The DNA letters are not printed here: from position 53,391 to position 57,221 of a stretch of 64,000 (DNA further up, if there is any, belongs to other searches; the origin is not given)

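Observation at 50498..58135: Compact PfaA-like (PUFA-synthase-type) PKS locus with an ATP-grasp ligase and a membrane acyltransferase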

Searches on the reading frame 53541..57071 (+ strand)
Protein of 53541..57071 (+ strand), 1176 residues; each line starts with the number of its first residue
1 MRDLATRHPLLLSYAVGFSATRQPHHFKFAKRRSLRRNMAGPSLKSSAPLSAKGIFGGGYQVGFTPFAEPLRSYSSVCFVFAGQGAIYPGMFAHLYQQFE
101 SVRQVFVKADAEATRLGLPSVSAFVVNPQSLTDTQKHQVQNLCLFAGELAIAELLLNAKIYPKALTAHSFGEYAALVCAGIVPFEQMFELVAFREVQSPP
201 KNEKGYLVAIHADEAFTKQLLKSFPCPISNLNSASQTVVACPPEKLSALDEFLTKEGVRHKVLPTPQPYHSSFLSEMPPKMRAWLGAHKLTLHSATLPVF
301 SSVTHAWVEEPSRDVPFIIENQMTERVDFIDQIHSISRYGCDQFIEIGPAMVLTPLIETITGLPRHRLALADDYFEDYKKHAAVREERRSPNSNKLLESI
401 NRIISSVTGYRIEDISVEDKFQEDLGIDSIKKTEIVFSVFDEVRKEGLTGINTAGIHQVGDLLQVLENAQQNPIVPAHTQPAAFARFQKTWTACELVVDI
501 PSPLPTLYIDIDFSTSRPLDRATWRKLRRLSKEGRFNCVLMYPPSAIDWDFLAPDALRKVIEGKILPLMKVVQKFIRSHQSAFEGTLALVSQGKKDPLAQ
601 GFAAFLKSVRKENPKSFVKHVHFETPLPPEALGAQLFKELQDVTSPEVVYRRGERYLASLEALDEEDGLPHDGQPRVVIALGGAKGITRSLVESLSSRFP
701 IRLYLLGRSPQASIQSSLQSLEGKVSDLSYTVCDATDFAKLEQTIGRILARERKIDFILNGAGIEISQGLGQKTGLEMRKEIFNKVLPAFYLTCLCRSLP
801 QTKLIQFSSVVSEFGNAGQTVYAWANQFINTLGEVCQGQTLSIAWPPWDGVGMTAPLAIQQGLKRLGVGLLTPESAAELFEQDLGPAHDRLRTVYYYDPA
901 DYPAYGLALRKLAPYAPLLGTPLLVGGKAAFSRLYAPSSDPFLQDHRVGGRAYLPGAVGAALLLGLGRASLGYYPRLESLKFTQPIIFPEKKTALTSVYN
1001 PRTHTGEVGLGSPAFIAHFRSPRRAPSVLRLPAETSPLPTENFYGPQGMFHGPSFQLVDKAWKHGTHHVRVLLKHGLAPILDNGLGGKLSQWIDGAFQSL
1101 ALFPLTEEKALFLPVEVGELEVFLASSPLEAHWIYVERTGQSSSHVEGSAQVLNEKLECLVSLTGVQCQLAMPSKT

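Call 4: search_protein_families(library=pfam, proteins=[window:53541-57071:+], max_evalue=0.01)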
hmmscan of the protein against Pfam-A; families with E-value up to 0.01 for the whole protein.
window:53541-57071:+ (1176 aa): 7 families
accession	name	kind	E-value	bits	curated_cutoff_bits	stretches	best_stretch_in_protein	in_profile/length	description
PF08659.16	KR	-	6e-20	72.3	22.6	1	679-849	4-179/180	KR domain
PF00698.26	Acyl_transf_1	-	7.8e-20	72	32.7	1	79-355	2-273/319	Acyl transferase domain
PF21089.3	PKS_DH_N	-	4.9e-10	39.7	27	1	917-1000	2-89/103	Polyketide synthase dehydratase domain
PF00106.31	adh_short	-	1.6e-08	34.7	26.6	1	677-831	2-158/195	short chain dehydrogenase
PF14765.12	PS-DH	-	8.3e-07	29.1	23.7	1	1093-1169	74-157/166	Polyketide synthase dehydratase N-terminal domain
PF13561.12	adh_short_C2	-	0.00068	19.7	27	1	712-787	32-101/236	Enoyl-(Acyl carrier protein) reductase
PF00550.31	PP-binding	-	0.0018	18.9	20.8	0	401-436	4-38/67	Phosphopantetheine attachment site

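Call 5: search_protein_families(library=ncbifam, proteins=[window:53541-57071:+], max_evalue=0.01)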
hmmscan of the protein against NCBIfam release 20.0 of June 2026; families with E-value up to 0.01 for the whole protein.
window:53541-57071:+ (1176 aa): 46 families (the best 25 are shown)
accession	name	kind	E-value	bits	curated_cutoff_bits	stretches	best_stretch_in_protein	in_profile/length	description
NF045894.1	PKS_plus_SDR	equivalog_domain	4.1e-59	200.3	1740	2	75-361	530-815/1515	type I polyketide synthase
TIGR02813.1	omega_3_PfaA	subfamily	1.5e-37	128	1010.1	3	75-360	579-879/2582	polyketide-type polyunsaturated fatty acid synthase PfaA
TIGR00128.1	fabD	equivalog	3.9e-32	111.9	260.9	1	77-360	3-286/290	ACP S-malonyltransferase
TIGR03131.1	malonate_mdcH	equivalog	2.3e-28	99.5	297.9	1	78-360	2-275/297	malonate decarboxylase subunit epsilon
NF037941.1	PKS_NbtC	equivalog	1.7e-21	75.9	1150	2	76-288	96-310/1027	nocobactin polyketide synthase NbtC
NF037940.1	PKS_MbtD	equivalog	5.2e-21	74.4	1150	2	74-349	89-362/978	mycobactin polyketide synthase MbtD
NF041183.1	Pks2_ls1_myc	equivalog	5.8e-14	49.9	2400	2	679-862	1754-1942/2086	sulfolipid-1 biosynthesis phthioceranic/hydroxyphthioceranic acid synthase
NF040607.1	mycolic_Pks13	equivalog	1e-09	36.4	2100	1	76-352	664-945/1680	polyketide synthase Pks13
TIGR01830.1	3oxo_ACP_reduc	equivalog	4.1e-08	33.2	297.75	1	681-826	4-152/239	3-oxoacyl-[acyl-carrier-protein] reductase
NF004197.0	PRK05653.1-1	equivalog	1.7e-06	27.9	332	1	676-830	8-164/249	3-oxoacyl-ACP reductase FabG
NF052481.1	FucosDh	equivalog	2.3e-06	27.1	300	1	675-831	7-162/257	L-fucose dehydrogenase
NF006384.0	PRK08628.1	equivalog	3.8e-06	26.3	307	1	675-825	7-156/258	SDR family oxidoreductase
NF002147.0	PRK00982.1-1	equivalog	4.3e-06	26.5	84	1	393-470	5-81/83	acyl carrier protein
NF002148.0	PRK00982.1-2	subfamily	9.3e-06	25.4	71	1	394-470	3-78/79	acyl carrier protein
NF005672.0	PRK07454.1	equivalog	9.9e-06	24.9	234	1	676-792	7-120/241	SDR family oxidoreductase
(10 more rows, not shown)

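Call 8: find_homologous_proteins(query=window:53655-57071:+, max_evalue=0.00001)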
Query window:53655-57071:+ (1138 aa): 160 proteins with E <= 0.00001 among 8000 candidates; the best 120 are listed.
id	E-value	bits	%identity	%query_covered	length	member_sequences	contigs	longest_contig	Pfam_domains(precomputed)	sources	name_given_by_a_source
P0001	0.0e+0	2602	100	100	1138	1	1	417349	PF08659.17,PF21089.4,PF14765.13,PF00106.32,PF00698.27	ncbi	-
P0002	8.9e-206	704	38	94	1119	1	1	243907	PF08659.17,PF21089.4,PF00106.32,PF00698.27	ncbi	ncbi:MAG: SDR family NAD(P)-dependent oxidoreductase [Bdellovibrionota bacterium]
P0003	2.4e-187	643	35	100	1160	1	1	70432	PF08659.17,PF21089.4,PF13561.13,PF14765.13,PF00106.32,PF00698.27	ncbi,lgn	-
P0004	3.3e-180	620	35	100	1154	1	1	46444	PF08659.17,PF21089.4,PF13561.13,PF14765.13,PF00106.32,PF00698.27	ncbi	-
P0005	1.4e-174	601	33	98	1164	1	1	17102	PF08659.17,PF21089.4,PF13561.13,PF00106.32,PF00698.27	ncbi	ncbi:MAG: SDR family NAD(P)-dependent oxidoreductase [Patescibacteria group bacterium]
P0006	1.2e-172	595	32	99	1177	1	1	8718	PF08659.17,PF21089.4,PF00550.32,PF14765.13,PF00106.32,PF00698.27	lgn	-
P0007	3.0e-172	593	32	98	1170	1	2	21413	PF08659.17,PF21089.4,PF00106.32,PF00698.27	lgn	-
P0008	5.4e-170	586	33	98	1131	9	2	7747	PF08659.17,PF21089.4,PF13561.13,PF14765.13,PF00106.32,PF00698.27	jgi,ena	-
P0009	2.4e-169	584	36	98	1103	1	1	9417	PF08659.17,PF21089.4,PF13561.13,PF00106.32,PF00698.27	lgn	-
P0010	1.3e-168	581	30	98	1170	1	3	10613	PF08659.17,PF21089.4,PF00106.32,PF00698.27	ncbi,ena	-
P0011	3.8e-168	580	33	98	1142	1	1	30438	PF08659.17,PF21089.4,PF13561.13,PF14765.13,PF00106.32,PF00698.27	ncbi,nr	ncbi:MAG: SDR family NAD(P)-dependent oxidoreductase [Patescibacteria group bacterium]|nr:SDR family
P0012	4.2e-167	576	32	98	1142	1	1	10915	PF08659.17,PF21089.4,PF00106.32,PF00698.27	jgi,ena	-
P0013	5.1e-167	576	33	98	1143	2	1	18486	PF08659.17,PF21089.4,PF13561.13,PF00106.32,PF00698.27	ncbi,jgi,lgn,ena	ncbi:MAG: SDR family NAD(P)-dependent oxidoreductase [Candidatus Paceibacterota bacterium]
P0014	1.1e-166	575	32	98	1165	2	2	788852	PF08659.17,PF21089.4,PF13561.13,PF14765.13,PF00106.32,PF00698.27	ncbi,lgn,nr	ncbi:MAG: SDR family NAD(P)-dependent oxidoreductase [Candidatus Portnoybacteria bacterium]|nr:SDR f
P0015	2.3e-165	571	30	98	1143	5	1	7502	PF08659.17,PF21089.4,PF13561.13,PF14765.13,PF00106.32,PF00698.27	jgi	-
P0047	5.0e-69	252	36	33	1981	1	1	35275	PF08659.17,PF00109.33,PF00106.32,PF02801.29,PF16197.12,PF00698.27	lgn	-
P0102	1.1e-17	82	26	25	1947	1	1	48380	PF08659.17,PF00109.33,PF21089.4,PF22818.3,PF13561.13,PF14765.13,PF00106.32,PF02801.29,PF16197.12,PF00698.27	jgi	jgi:enediyne polyketide synthase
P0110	2.1e-16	77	24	34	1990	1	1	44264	PF08659.17,PF00109.33,PF21089.4,PF13561.13,PF14765.13,PF00106.32,PF02801.29,PF16197.12,PF00698.27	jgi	jgi:enediyne polyketide synthase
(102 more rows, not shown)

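Call 10: find_encoding_contigs(protein=P0014, flank=10000, max_places=2)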
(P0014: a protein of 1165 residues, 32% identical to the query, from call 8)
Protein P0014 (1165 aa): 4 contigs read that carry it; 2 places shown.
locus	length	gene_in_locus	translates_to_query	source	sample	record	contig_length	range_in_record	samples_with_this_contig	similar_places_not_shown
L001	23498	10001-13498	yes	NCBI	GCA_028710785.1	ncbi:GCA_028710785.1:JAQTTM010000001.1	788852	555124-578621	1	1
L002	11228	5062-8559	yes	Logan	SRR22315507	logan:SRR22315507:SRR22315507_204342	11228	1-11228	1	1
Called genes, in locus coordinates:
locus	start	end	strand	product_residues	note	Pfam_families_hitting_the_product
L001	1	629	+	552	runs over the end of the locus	PF05157:MshEN, PF00437:T2SSE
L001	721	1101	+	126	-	PF00072:Response_reg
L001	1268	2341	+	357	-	PF00437:T2SSE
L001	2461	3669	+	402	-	PF28597:T2SSF_N, PF00482:T2SSF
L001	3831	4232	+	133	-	PF07963:N_methyl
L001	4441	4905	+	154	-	PF07963:N_methyl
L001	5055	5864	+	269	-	PF06750:A24_N_bact, PF01478:Peptidase_A24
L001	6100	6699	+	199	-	PF00561:Abhydrolase_1 (weak)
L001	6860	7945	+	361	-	PF07786:HGSNAT_cat (weak)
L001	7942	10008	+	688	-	PF00109:ketoacyl-synt, PF02801:Ketoacyl-synt_C, PF00109:ketoacyl-synt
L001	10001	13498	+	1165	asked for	PF00698:Acyl_transf_1, PF00106:adh_short, PF08659:KR, PF13561:adh_short_C2 (weak), PF21089:PKS_DH_N, PF14765:PS-DH (weak)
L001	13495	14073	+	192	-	PF01648:ACPS (weak)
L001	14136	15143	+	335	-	PF26549:Tricorn_N (faint), PF07676:PD40 (faint)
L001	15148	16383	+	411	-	PF00090:TSP_1 (weak), PF25788:Ig_Rha78A_N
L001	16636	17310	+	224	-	-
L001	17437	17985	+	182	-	PF07963:N_methyl (weak)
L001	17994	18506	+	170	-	PF07963:N_methyl (weak)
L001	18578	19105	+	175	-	PF07963:N_methyl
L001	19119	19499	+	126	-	-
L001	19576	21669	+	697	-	PF22745:Nlig-Ia, PF01653:DNA_ligase_aden, PF14520:HHH_5 (faint), PF01653:DNA_ligase_aden, PF03120:OB_DNA_ligase, PF12826:HHH_2, PF00533:BRCT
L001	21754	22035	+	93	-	PF02686:GatC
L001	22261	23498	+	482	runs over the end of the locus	PF01425:Amidase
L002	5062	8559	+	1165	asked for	PF00698:Acyl_transf_1, PF00106:adh_short, PF08659:KR, PF13561:adh_short_C2 (weak), PF21089:PKS_DH_N, PF14765:PS-DH (weak)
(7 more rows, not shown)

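Call 11: find_encoding_contigs(protein=P0002, flank=10000, max_places=2)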
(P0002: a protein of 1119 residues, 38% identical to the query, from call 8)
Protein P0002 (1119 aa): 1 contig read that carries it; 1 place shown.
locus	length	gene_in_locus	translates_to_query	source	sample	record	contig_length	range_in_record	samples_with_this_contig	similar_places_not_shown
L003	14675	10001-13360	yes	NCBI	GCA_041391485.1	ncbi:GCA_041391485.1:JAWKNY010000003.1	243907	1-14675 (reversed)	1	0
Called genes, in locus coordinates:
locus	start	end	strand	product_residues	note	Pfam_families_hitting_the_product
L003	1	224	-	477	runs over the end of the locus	-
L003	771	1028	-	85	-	-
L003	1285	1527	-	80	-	-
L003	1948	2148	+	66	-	-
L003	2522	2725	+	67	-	-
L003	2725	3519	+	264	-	PF00106:adh_short, PF08659:KR, PF13561:adh_short_C2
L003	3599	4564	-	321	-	-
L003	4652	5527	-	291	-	-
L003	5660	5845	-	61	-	-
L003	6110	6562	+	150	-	PF27154:ORF11_beta (weak)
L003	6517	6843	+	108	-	-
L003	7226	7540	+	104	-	-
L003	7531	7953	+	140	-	PF01757:Acyl_transf_3 (weak)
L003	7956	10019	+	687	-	PF00109:ketoacyl-synt, PF02801:Ketoacyl-synt_C, PF00109:ketoacyl-synt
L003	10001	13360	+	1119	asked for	PF00698:Acyl_transf_1, PF00106:adh_short, PF08659:KR, PF21089:PKS_DH_N (weak)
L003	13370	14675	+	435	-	PF01266:DAO (weak), PF04820:Trp_halogenase (weak), PF05834:Lycopene_cycl (weak), PF13450:NAD_binding_8 (weak)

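Call 13: find_related_loci(query=A1, collection=genome_contigs, flank=10000)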
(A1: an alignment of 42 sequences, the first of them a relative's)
Query A1 (1138 aa) in genome_contigs; peptide patterns used: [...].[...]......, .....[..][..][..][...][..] (x = any residue, [..] = any of these).
68 stretches matched a pattern; 58 encode a relative of the query (tblastn E <= 1e-3); 56 distinct loci.
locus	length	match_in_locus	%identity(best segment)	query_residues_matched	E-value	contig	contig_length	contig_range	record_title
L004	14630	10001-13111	38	14-1079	0e+0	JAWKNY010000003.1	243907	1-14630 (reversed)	MAG: Bdellovibrionota bacterium isolate BC2.86 BC2.86.fa-3, whole genome shotgun sequence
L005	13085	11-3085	37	58-1124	0e+0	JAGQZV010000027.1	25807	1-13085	MAG: Bdellovibrionales bacterium isolate HKST-UBA01 NODE_28_length_25807_cov_2.868325, whole genome shotgun sequence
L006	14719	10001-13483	32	3-1133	0e+0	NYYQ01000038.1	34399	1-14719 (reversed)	MAG: Candidatus Woesearchaeota archaeon isolate ARS74 MHASMcontig_609402, whole genome shotgun sequence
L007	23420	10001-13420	35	1-1133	0e+0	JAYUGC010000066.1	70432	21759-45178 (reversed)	MAG: Pseudomonadota bacterium isolate GFS_7976 GFS_7976_65, whole genome shotgun sequence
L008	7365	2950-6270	31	14-1132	2e-171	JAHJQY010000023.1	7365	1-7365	MAG: Patescibacteria group bacterium isolate OS_PC_MetaG.mb.122 OS_PC_MetaG.mb.122_k141_589723, whole genome shotgun seq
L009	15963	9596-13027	31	6-1128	1e-164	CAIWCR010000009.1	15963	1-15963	MAG: uncultured Parcubacteria group bacterium isolate AlinenLipids_bin-8440 genome assembly, contig: bin-8440:09/47, who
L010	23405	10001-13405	31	14-1128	2e-154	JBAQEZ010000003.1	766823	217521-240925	MAG: Candidatus Moraniibacteriota bacterium isolate MFD12003_ilm_asm_bin65 k127_11199, whole genome shotgun sequence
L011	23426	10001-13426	31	13-1138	2e-147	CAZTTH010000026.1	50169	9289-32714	MAG TPA_asm: uncultured Lentisphaerales bacterium isolate SRP237561_co1_66 genome assembly, contig: NODE_918_length_5016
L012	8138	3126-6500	27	13-1128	3e-137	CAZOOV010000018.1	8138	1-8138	MAG TPA_asm: uncultured Methanosarcinales archaeon isolate binchicken_co141_553 genome assembly, contig: NODE_32420_leng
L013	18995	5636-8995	32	15-1131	3e-173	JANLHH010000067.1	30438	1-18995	MAG: Patescibacteria group bacterium isolate P6-12 k99_134277, whole genome shotgun sequence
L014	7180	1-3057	30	78-1085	5e-133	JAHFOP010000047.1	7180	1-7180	MAG: Candidatus Moraniibacteriota bacterium isolate nzgw506 NODE_10052_length_7181_cov_3.226062, whole genome shotgun se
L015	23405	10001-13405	35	1-1133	2e-179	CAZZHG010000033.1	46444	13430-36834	MAG TPA_asm: uncultured Pseudobdellovibrionaceae bacterium isolate SRP150892_co2_490 genome assembly, contig: NODE_853_l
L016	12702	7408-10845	31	14-1128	6e-170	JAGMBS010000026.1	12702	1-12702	MAG: Candidatus Paceibacterota bacterium isolate RS_16_29 ZL425.bin.29.fa_26, whole genome shotgun sequence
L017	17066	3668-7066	28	5-1129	9e-118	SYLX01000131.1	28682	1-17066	MAG: Bdellovibrionales bacterium isolate F1-80-MAGs081 F1-80__c317696, whole genome shotgun sequence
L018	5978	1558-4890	30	5-1129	7e-116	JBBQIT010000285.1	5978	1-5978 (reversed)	MAG: Bdellovibrionota bacterium isolate Co_metawrap_796 Cmw_796_k141_14873702_length_5978_cov_6.0000, whole genome shotg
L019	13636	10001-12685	29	14-881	2e-115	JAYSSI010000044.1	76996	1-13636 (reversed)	MAG: Pseudobdellovibrionaceae bacterium isolate GFS_12192 GFS_12192_43, whole genome shotgun sequence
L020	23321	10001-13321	30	12-1125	1e-114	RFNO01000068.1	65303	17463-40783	MAG: Proteobacteria bacterium isolate LLD_190 Lanier.contig251599.65303bp, whole genome shotgun sequence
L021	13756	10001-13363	29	3-1122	1e-114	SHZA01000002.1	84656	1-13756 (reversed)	MAG: Bdellovibrionales bacterium isolate Baikal-deep-G133 BACOMB-C839, whole genome shotgun sequence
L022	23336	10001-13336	27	18-1129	1e-107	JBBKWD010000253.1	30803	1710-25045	MAG: Bdellovibrio sp. isolate metabat_bins.319 k119_3941991, whole genome shotgun sequence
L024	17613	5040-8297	29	16-1128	5e-107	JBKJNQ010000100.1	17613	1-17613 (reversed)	MAG: Bacteriovoracaceae bacterium isolate ant_bin.38 S1Ck117_483520_flag_1_multi_10.0000_len_17613, whole genome shotgun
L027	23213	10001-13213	29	37-1136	1e-102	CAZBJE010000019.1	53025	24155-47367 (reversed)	MAG TPA_asm: uncultured Pseudobdellovibrionaceae bacterium isolate SRP296810_co1_366 genome assembly, contig: NODE_483_l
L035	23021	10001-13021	29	14-1023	2e-100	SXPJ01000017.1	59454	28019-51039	MAG: Bdellovibrionales bacterium isolate F1-120-MAGs249 F1-120__c145594, whole genome shotgun sequence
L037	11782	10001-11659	31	16-586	3e-59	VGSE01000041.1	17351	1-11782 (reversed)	MAG: Deltaproteobacteria bacterium isolate K_Offshore_120m_m2_196 K_Offshore_120m_m2_196_Ga0194131_10005891, whole genom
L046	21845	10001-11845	27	366-1077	7e-24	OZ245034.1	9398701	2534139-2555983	MAG: Myxococcota bacterium isolate df3dd314-b992-411f-bde6-f70e75f61a8f genome assembly, chromosome: 1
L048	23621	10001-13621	27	21-846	2e-22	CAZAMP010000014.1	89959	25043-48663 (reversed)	MAG TPA_asm: uncultured bacterium isolate SRP077602_co10_281 genome assembly, contig: NODE_548_length_89959_cov_10.93795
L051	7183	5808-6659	29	39-320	9e-19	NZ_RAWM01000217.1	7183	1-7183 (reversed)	Corallococcus interemptor strain AB047A NODE_217_7183_cov_46.2_ID_8353, whole genome shotgun sequence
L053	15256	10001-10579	29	39-233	2e-13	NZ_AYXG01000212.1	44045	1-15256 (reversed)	Actinokineospora spheciospongiae strain EG49 contig1259_0, whole genome shotgun sequence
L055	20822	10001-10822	25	39-316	7e-10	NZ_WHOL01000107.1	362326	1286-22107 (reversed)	Actinokineospora pegani strain TRM 65233 876, whole genome shotgun sequence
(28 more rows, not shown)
